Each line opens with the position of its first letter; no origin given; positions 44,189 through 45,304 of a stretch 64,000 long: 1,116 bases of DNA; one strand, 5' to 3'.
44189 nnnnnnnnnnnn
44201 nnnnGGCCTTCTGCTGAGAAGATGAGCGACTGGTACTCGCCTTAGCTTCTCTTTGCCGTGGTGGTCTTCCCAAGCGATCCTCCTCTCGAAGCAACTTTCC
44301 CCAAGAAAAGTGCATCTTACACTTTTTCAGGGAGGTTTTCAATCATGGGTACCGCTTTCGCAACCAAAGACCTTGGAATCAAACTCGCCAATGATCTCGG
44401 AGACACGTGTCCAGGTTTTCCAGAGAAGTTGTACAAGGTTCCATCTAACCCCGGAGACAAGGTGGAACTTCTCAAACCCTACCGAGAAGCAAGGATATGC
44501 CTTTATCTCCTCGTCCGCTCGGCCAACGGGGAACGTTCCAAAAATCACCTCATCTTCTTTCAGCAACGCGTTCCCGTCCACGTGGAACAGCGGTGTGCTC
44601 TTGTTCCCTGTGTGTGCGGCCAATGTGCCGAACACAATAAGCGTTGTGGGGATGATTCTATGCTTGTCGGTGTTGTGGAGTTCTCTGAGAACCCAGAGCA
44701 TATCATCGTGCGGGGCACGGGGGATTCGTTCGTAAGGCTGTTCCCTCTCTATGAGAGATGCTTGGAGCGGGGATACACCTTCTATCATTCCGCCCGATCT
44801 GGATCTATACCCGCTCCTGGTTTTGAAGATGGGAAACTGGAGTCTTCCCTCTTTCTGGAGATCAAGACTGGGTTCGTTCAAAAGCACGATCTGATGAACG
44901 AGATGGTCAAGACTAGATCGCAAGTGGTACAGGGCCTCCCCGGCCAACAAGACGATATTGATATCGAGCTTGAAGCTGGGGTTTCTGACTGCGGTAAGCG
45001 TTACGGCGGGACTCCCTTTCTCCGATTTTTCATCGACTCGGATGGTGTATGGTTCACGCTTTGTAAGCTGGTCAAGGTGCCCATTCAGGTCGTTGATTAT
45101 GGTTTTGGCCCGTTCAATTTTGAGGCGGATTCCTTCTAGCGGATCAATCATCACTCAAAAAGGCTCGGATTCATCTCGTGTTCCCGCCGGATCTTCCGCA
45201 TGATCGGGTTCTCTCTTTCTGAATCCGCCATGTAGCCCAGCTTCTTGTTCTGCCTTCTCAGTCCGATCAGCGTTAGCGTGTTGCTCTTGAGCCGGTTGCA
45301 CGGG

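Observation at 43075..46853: IS1595-family transposon unit carrying a methyltransferase-HNH fusion and an unknown gene as passengers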

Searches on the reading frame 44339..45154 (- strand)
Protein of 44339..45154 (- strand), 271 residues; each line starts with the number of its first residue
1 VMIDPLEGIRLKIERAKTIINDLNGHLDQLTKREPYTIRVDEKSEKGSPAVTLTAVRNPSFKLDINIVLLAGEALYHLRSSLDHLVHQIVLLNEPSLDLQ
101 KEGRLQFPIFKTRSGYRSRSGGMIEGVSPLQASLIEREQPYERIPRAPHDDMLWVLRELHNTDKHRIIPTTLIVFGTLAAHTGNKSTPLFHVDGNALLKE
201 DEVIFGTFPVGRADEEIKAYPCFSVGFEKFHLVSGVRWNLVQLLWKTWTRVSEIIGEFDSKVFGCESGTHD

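Call 4: search_protein_families(library=pfam, proteins=[window:44339-45154:-], max_evalue=0.01)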
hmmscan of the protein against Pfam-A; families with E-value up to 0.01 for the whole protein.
window:44339-45154:- (271 aa): 0 families

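Call 5: search_protein_families(library=padloc, proteins=[window:44339-45154:-], max_evalue=0.01)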
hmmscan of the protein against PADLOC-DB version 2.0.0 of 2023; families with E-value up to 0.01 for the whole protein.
window:44339-45154:- (271 aa): 0 families

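Call 7: find_homologous_proteins(query=window:44339-45154:-)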
Query window:44339-45154:- (271 aa): 59 proteins with E <= 0.001 among 947 candidates.
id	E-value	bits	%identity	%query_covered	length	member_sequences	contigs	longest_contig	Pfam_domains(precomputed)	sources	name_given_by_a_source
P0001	1.7e-133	462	82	96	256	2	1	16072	-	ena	-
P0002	5.3e-87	310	55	99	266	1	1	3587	-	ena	-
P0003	1.7e-83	298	58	93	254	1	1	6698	-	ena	-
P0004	5.2e-70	254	51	97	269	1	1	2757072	-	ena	-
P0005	8.9e-60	221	46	93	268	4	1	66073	-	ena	-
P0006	5.4e-58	215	47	93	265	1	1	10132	-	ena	-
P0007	1.3e-57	214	46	96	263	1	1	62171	-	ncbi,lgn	-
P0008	2.3e-57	213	50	84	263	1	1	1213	-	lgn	-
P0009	2.5e-57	213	69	56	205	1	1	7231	-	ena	-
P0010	6.2e-57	211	44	93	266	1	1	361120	-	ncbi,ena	-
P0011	2.6e-52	196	41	95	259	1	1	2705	-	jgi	jgi:hypothetical protein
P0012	6.8e-52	195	41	95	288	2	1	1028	-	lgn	-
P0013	5.4e-48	182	40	93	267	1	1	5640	-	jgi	jgi:hypothetical protein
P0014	1.2e-47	181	40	93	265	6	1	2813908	-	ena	-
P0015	1.2e-47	181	40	94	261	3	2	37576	-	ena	-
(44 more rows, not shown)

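Call 8: find_encoding_contigs(protein=window:44339-45154:-, flank=10000, max_places=10)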
Protein window:44339-45154:- (271 aa): no gene with exactly this product is on record in the collection.

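Call 9: find_encoding_contigs(protein=P0001, flank=8000, max_places=3)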
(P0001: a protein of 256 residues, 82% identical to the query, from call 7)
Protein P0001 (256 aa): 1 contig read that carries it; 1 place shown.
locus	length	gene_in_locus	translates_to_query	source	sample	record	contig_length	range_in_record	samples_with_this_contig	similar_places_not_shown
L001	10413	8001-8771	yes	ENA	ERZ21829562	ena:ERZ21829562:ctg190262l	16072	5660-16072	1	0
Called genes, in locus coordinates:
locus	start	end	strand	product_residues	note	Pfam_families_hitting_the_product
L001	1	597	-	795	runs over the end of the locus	PF01751:Toprim, PF01131:Topoisom_bac, PF01396:Zn_ribbon_Top1, PF03811:Zn_ribbon_InsA (faint), PF01396:Zn_ribbon_Top1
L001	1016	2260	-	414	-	PF00872:Transposase_mut, PF10551:MULE (faint)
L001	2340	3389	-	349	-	PF02481:DNA_processg_A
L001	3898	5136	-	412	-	PF06782:UPF0236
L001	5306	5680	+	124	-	PF01555:N6_N4_Mtase (weak)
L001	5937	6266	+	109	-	-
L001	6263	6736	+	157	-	PF12762:DDE_Tnp_IS1595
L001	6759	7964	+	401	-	PF01555:N6_N4_Mtase, PF01844:HNH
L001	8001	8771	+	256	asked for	-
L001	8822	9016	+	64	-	-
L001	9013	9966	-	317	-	PF12760:Zn_ribbon_IS1595, PF12762:DDE_Tnp_IS1595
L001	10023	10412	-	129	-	?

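Call 10: find_encoding_contigs(protein=P0004, flank=8000, max_places=3)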
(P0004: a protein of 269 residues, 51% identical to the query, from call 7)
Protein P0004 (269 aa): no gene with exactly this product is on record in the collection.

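Call 11: find_encoding_contigs(protein=P0007, flank=8000, max_places=3)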
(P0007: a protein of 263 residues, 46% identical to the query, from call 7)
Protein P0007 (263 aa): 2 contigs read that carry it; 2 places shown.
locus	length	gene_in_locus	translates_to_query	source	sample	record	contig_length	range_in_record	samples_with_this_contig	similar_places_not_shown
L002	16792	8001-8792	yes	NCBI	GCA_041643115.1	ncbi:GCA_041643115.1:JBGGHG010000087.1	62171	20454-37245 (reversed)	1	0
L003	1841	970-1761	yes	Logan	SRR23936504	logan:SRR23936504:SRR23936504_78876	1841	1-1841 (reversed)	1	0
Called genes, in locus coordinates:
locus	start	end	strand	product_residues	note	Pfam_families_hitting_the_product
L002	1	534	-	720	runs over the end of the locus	PF05378:Hydant_A_N, PF01968:Hydantoinase_A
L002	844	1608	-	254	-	PF00528:BPD_transp_1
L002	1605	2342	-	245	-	PF00528:BPD_transp_1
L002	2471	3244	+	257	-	PF04255:DUF433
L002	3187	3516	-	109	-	-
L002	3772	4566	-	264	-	PF00005:ABC_tran, PF13304:AAA_21 (faint)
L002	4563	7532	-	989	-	PF04313:HSDR_N, PF00270:DEAD (weak), PF04851:ResIII, PF18766:SWI2_SNF2, PF22679:T1R_D3-like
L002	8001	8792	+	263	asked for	-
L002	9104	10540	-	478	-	PF01420:Methylase_S (faint)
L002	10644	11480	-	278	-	PF11236:DUF3037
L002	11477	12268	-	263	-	PF20613:HipA_2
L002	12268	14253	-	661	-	PF12161:HsdM_N, PF02384:N6_Mtase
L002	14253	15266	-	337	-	PF12974:Phosphonate-bd (faint), PF13379:NMT1_2, PF09084:NMT1, PF13379:NMT1_2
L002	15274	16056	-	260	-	PF14512:TM1586_NiRdase (faint), PF00881:Nitroreductase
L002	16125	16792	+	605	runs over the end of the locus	PF07969:Amidohydro_3, PF01979:Amidohydro_1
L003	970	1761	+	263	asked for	-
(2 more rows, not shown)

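Call 28: predict_structure(alignment_id=A1)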
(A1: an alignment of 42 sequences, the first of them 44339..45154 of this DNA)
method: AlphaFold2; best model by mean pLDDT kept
length: 271 residues; sequences in the alignment: 42
mean_pLDDT: 90.2   pTM: 0.87
mean pLDDT of the five models: 90.2, 90.1, 89.3, 89.2, 87.5
residues with pLDDT >= 90: 193; 70-90: 61; 50-70: 12; < 50: 5
segments of 3 or more residues with pLDDT < 50: 269-271
pLDDT, mean of each block of 10 residues (from residue 1): 91 98 95 93 90 94 92 95 97 90 89 97 96 98 97 93 60 88 85 79 91 87 90 86 97 98 72 48
secondary structure, 60 per line:
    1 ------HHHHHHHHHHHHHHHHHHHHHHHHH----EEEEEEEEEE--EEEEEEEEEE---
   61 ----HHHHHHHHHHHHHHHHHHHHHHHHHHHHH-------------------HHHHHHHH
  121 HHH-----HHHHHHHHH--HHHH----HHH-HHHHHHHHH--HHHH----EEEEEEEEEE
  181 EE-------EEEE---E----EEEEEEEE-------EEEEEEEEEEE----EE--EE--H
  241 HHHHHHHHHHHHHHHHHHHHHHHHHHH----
elements in order: H7-31 E36-45 E48-57 H65-93 H113-123 H129-137 H140-143 H152-160 H163-166 E171-182 E190-193 E202-209 E217-227 H240-267

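Call 33: search_protein_families(library=ncbifam, proteins=[window:44339-45154:-], max_evalue=0.01)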
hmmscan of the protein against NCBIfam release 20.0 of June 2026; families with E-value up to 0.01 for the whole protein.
window:44339-45154:- (271 aa): 0 families

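Call 36: find_related_loci(query=A1, collection=genome_contigs, flank=8000)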
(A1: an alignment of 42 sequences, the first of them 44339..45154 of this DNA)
Query A1 (271 aa) in genome_contigs; peptide patterns used: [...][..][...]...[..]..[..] (x = any residue, [..] = any of these).
334 stretches matched a pattern; 263 encode a relative of the query (tblastn E <= 1e-3); the best 80 are kept; 80 distinct loci.
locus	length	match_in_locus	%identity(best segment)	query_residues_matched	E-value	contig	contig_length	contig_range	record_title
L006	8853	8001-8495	41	2-174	3e-31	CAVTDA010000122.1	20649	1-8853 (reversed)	MAG: uncultured Acidobacteriota bacterium isolate MFD01188.bin.2.73 genome assembly, contig: contig_51726, whole genome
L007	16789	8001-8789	32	1-261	8e-24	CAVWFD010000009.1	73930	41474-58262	MAG: uncultured Chloroflexia bacterium isolate MFD01231.bin.2.26 genome assembly, contig: contig_5884, whole genome shot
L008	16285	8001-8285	49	75-169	4e-23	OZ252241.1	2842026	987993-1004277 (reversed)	MAG: Vicinamibacterales bacterium isolate 2064dafd-9b2a-4308-b7d3-9406566bb03f genome assembly, chromosome: 1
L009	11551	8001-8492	37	12-182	6e-23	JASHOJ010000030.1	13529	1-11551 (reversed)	MAG: Candidatus Binataceae bacterium isolate JOPF020 JOPF_NEAR_contig_100763, whole genome shotgun sequence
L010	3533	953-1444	37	1-171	8e-23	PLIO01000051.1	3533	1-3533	MAG: Acidobacteriaceae bacterium isolate palsa_199 73.20110800_P3S.9_contig_60110, whole genome shotgun sequence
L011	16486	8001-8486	37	1-171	4e-22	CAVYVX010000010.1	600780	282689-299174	MAG: uncultured Acidobacteriaceae bacterium isolate MFD01476.bin.1.152 genome assembly, contig: contig_39426, whole geno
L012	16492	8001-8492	37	1-171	6e-22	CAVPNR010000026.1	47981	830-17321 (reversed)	MAG: uncultured Acidobacteriaceae bacterium isolate MFD00008.bin.1.87 genome assembly, contig: contig_43202, whole genom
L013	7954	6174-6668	34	6-176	1e-21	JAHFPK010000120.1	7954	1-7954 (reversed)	MAG: Hyphomicrobiales bacterium isolate nzgw525 NODE_16331_length_7955_cov_4.385244, whole genome shotgun sequence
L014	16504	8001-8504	36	2-178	1e-21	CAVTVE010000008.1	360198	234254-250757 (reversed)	MAG: uncultured Acidobacteriota bacterium isolate MFD09286.bin.2.68 genome assembly, contig: contig_31161, whole genome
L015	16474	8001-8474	36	12-174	2e-21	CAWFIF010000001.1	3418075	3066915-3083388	MAG: uncultured delta proteobacterium isolate MFD02248.bin.1.46 genome assembly, contig: contig_107, whole genome shotgu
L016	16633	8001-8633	34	1-223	2e-20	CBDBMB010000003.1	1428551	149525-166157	MAG: Dehalococcoidia bacterium isolate f924c066-0816-4e29-94a4-99ec22a44702 genome assembly, contig: contig_3, whole gen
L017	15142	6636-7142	32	4-176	2e-20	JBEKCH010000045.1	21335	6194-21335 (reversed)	MAG: Candidatus Limnocylindrales bacterium isolate SPRUCE 155 SPRUCE_155_45, whole genome shotgun sequence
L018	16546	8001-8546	33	1-187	3e-20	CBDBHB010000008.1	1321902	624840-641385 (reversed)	MAG: Acidobacteriota bacterium isolate fd1ed483-0bf5-48ba-8a2f-93b9c7f7d2ca genome assembly, contig: contig_8, whole gen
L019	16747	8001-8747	32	1-258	7e-24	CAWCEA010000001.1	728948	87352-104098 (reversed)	MAG: uncultured Acidobacteriaceae bacterium isolate MFD05502.bin.1.14 genome assembly, contig: contig_11667, whole genom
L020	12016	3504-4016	36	8-190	5e-20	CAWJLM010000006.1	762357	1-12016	MAG: uncultured Acidobacteriaceae bacterium isolate MFD02472.bin.1.12 genome assembly, contig: contig_41024, whole genom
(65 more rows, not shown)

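Call 44: search_protein_families(library=pfam, alignment_id=A1, max_evalue=1)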
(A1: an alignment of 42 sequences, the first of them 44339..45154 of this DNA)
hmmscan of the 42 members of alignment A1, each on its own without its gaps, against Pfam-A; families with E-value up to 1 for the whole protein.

A. member 1, window:44339-45154:- (271 aa): 1 family
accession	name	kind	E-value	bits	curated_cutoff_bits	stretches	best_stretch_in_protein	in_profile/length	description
PF14813.11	NADH_B2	-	0.095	13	25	1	232-259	25-50/69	NADH dehydrogenase 1 beta subcomplex subunit 2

B. families by the number of members that match (of 42 scanned): 6 families
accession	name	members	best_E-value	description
PF17509.7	DUF5440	2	0.074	Family of unknown function (DUF5440)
PF14813.11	NADH_B2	1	0.095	NADH dehydrogenase 1 beta subcomplex subunit 2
PF03026.21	CM1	1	0.098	Influenza C virus M1 protein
PF00118.29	Cpn60_TCP1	1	0.12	TCP-1/cpn60 chaperonin family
PF06769.20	YoeB_toxin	1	0.16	YoeB-like toxin of bacterial type II toxin-antitoxin system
PF03566.19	Peptidase_A21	1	0.27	Peptidase family A21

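Call 53: search_protein_families(library=pfam, alignment_id=A2, max_evalue=0.00001)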
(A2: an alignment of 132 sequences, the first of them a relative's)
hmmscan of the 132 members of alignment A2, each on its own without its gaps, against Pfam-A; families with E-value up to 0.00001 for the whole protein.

A. member 1, L006:7013-7858:+ (281 aa): 13 families
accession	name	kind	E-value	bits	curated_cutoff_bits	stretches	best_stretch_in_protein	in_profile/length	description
PF00515.34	TPR_1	-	1.3e-27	94.8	27.8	1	131-161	1-31/34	Tetratricopeptide repeat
PF07719.23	TPR_2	-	1.1e-24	84.8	27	0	169-197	5-33/34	Tetratricopeptide repeat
PF13414.12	TPR_11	-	2.4e-18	66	26.8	0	110-142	7-39/42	TPR repeat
PF13181.12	TPR_8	-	1.9e-17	62.3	25.7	0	168-197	4-33/34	Tetratricopeptide repeat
PF13432.12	TPR_16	-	2.4e-16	60.3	32.7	0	146-197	12-63/65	Tetratricopeptide repeat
PF13424.12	TPR_12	-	2.2e-13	50.7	30.1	0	131-194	3-74/77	Tetratricopeptide repeat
PF13428.12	TPR_14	-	3.8e-13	49.2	23.5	0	67-104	6-42/44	Tetratricopeptide repeat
PF13176.12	TPR_7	-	5.1e-10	39.1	27.9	0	133-163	1-31/36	Tetratricopeptide repeat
PF14559.12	TPR_19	-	1e-09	39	25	0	146-197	6-57/68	Tetratricopeptide repeat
PF13431.12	TPR_17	-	7.7e-09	35.6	24.4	0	120-150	2-32/34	Tetratricopeptide repeat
PF13374.12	TPR_10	-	1.3e-08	35.1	27.5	0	135-160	6-31/42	Tetratricopeptide repeat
PF13371.12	TPR_9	-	6.6e-08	32.9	35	0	140-197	4-61/73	Tetratricopeptide repeat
PF25068.1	ARM_TT21_4th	-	2.9e-07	31.3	30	0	136-253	4-110/153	Tetratricopeptide repeat protein 21 forth ARM domain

B. families by the number of members that match (of 132 scanned): 105 families (the first 25 are shown)
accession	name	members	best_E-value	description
PF01420.25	Methylase_S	3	2e-19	Type I restriction modification DNA specificity domain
PF01609.27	DDE_Tnp_1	3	1.6e-17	Transposase DDE domain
PF01381.28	HTH_3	3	3.9e-12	Helix-turn-helix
PF01555.25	N6_N4_Mtase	2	2.3e-35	DNA methylase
PF02518.31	HATPase_c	2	4.6e-29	Histidine kinase-, DNA gyrase B-, and HSP90-like ATPase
PF01936.24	NYN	2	2.7e-26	NYN domain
PF13610.12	DDE_Tnp_IS240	2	1e-25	DDE domain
PF00072.30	Response_reg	2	2.8e-23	Response regulator receiver domain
PF08448.16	PAS_4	2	1.1e-18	PAS fold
PF00512.31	HisKA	2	3.2e-14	His Kinase A (phospho-acceptor) domain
PF13751.12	DDE_Tnp_1_6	2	3.4e-14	Transposase DDE domain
PF13560.12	HTH_31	2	1.4e-11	Helix-turn-helix domain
PF00989.32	PAS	2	1.9e-09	PAS fold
PF13426.13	PAS_9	2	1.9e-08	PAS domain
PF00171.27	Aldedh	1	5.4e-181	Aldehyde dehydrogenase family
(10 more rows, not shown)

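Call 55: search_solved_structures(query=A1, max_evalue=10)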
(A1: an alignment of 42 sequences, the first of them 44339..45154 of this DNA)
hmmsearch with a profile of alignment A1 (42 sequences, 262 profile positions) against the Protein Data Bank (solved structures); distinct sequences matched with E-value up to 10: 0.

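Call 60: fold_search(model_id=the predicted structure, library=pdb)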
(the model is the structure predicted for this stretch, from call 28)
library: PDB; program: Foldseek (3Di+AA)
matches with E <= 10: 338; with E <= 0.001: 0
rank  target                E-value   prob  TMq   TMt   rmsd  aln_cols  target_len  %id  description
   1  7ng9_A                4.0e-02  0.09  0.14  0.10  28.4       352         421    9  Trimeric efflux pump Klebsiella TolC (released 2021-06-30)
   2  5bun_C                1.0e-01  0.10  0.17  0.11  24.4       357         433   10  Crystal structure of an antigenic outer membrane protein ST50 from Salmonella Typhi (released 2015-12-23)
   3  9tg4_A                1.5e-01  0.08  0.16  0.11  24.4       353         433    8  Structure of the YbjP lipoprotein bound to the AcrABZ-TolC efflux pump (released 2026-04-08)
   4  2wmz_A                2.7e-01  0.04  0.12  0.09  25.8       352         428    8  Structure of a mutated TolC (released 2011-01-26)
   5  9v52_C1               3.1e-01  0.04  0.13  0.09  30.0       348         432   11  Structure of TolC and YbjP closed state complex (released 2025-11-05)
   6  4mt0                  3.4e-01  0.03  0.11  0.07  25.6       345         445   11  Crystal Structure of the Open State of the Neisseria gonorrhoeae MtrE Outer Membrane Channel (released 2014-08-06)
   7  1ek9_A                5.0e-01  0.06  0.17  0.11  24.1       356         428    8  2.1A X-RAY STRUCTURE OF TOLC: AN INTEGRAL OUTER MEMBRANE PROTEIN AND EFFLUX PUMP COMPONENT FROM ESCHERICHIA COLI (released 2000-06-28)
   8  6i6y                  8.2e-01  0.08  0.07  0.18  13.8        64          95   22  Circular permutant of ribosomal protein S6, swap helix 2 (released 2019-11-27)
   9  1usy_A                8.2e-01  0.04  0.13  0.13  19.2       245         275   11  ATP phosphoribosyl transferase (HisG:HisZ) complex from Thermotoga maritima (released 2004-12-15)
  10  6voy_A                8.7e-01  0.02  0.09  0.09  24.4       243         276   14  Cryo-EM structure of HTLV-1 instasome (released 2020-07-01)
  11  1tf9                  1.1e+00  0.08  0.10  0.10  16.6       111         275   11  Streptomyces griseus aminopeptidase complexed with P-Iodo-L-Phenylalanine (released 2005-05-31)
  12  3go9                  1.1e+00  0.03  0.11  0.07  20.3       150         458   17  Predicted insulinase family protease from Yersinia pestis (released 2009-04-07)
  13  3ro5_B                1.1e+00  0.03  0.09  0.10  20.6       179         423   14  Crystal structure of influenza A virus nucleoprotein with ligand (released 2011-09-14)
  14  1tf8                  1.3e+00  0.12  0.08  0.08  13.9        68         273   15  Streptomyces griseus aminopeptidase complexed with L-tryptophan (released 2005-05-31)
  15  1qq9                  1.3e+00  0.08  0.09  0.09  15.3       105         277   11  STREPTOMYCES GRISEUS AMINOPEPTIDASE COMPLEXED WITH METHIONINE (released 2000-05-03)
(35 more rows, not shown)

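Call 77: search_protein_representatives(alignment_id=A1)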
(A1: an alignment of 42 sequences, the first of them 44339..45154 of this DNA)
Query: 42 sequences, 262 profile positions. Proteins with E-value up to 0.001 (for the whole library): 20750; up to 1e-10: 16493; up to 1e-30: 4947. The best 150 are listed.
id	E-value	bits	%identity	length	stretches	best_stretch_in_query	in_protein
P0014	1.2e-97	342.8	-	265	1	5-262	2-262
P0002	2.4e-89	315.6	-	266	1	3-257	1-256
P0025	7.5e-88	310.7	-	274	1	6-261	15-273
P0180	5.0e-86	304.7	-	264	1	3-261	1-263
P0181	1.1e-84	300.3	-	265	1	3-261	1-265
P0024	2.8e-81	289.2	-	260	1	3-259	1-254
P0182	1.2e-77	277.3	-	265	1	5-257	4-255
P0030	1.4e-74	267.2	-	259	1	3-261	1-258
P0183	7.7e-67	241.8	-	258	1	5-258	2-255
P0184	1.1e-65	238.0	-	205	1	3-198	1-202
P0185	4.5e-65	236.0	-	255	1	3-261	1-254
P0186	6.1e-63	229.0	-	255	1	5-257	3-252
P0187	4.5e-61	222.9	-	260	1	4-261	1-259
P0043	5.1e-61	222.8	-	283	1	3-261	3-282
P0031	6.4e-61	222.4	-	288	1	5-260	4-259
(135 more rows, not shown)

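Call 83: search_protein_families(library=phrogs, proteins=[window:44339-45154:-, P0007, P0014], max_evalue=0.01)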
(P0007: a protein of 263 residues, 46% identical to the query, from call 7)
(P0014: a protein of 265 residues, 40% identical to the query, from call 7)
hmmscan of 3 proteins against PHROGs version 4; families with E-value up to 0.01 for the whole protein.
window:44339-45154:- (271 aa): 0 families

P0007 (263 aa): 0 families

P0014 (265 aa): 0 families
